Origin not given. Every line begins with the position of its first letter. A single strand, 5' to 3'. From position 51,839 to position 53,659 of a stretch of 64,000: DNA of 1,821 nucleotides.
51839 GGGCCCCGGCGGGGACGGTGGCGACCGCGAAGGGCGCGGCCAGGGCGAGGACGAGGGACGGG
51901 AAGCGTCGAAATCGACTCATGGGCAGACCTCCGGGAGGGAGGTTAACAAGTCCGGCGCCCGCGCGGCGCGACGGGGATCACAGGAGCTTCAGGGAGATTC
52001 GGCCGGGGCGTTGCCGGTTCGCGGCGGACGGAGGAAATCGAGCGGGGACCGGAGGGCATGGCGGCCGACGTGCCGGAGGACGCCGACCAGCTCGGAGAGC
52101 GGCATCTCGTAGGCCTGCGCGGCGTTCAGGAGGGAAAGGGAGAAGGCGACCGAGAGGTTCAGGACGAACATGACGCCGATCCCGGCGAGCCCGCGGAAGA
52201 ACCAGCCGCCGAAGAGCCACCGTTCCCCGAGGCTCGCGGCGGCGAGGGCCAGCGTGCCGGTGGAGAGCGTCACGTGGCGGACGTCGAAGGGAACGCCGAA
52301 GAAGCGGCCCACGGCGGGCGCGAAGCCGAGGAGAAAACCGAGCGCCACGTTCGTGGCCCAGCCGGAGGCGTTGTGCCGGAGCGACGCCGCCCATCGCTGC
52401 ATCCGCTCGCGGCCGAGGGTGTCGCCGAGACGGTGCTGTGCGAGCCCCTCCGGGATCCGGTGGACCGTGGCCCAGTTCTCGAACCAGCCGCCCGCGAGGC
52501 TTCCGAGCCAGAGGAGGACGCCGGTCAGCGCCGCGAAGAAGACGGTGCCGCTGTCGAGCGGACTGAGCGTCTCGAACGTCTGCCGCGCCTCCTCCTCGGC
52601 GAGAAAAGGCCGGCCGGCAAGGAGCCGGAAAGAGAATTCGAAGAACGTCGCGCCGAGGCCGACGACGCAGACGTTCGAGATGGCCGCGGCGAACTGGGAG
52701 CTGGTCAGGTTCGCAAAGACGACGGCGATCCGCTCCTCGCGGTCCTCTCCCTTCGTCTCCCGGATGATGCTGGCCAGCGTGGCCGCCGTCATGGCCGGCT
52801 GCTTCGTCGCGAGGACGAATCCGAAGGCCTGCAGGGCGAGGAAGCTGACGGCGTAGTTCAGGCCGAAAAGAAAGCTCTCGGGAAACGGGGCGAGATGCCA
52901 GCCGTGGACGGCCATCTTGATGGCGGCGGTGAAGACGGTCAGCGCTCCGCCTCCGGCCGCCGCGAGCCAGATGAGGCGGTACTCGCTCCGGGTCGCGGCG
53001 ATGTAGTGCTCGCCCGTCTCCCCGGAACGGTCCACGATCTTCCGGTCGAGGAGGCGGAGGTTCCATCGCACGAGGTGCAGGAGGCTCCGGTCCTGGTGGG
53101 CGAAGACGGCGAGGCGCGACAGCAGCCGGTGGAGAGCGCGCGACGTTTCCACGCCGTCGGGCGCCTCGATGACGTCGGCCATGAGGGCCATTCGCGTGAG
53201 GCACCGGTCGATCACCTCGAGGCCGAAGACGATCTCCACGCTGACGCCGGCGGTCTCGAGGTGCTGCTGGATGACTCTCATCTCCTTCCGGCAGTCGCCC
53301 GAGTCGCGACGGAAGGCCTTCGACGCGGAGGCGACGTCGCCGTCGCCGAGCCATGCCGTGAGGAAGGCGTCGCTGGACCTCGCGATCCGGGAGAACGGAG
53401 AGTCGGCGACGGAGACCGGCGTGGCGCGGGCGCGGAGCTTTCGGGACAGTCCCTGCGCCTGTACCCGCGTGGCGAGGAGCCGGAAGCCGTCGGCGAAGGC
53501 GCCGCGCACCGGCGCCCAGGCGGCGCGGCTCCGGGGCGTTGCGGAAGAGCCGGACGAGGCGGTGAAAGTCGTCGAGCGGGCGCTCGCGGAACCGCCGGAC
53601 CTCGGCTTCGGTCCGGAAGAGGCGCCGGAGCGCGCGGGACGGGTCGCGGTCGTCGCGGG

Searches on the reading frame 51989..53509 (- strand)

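Call 61: search_protein_families(library=pfam, max_evalue=0.0001, proteins=[window:51989-53509:-])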
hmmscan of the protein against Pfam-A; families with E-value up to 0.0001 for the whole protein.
window:51989-53509:- (506 aa): 1 family
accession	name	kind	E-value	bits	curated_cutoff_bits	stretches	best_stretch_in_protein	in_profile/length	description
PF10136.14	SpecificRecomb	-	1.8e-144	483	24.6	1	4-495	145-639/639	Site-specific recombinase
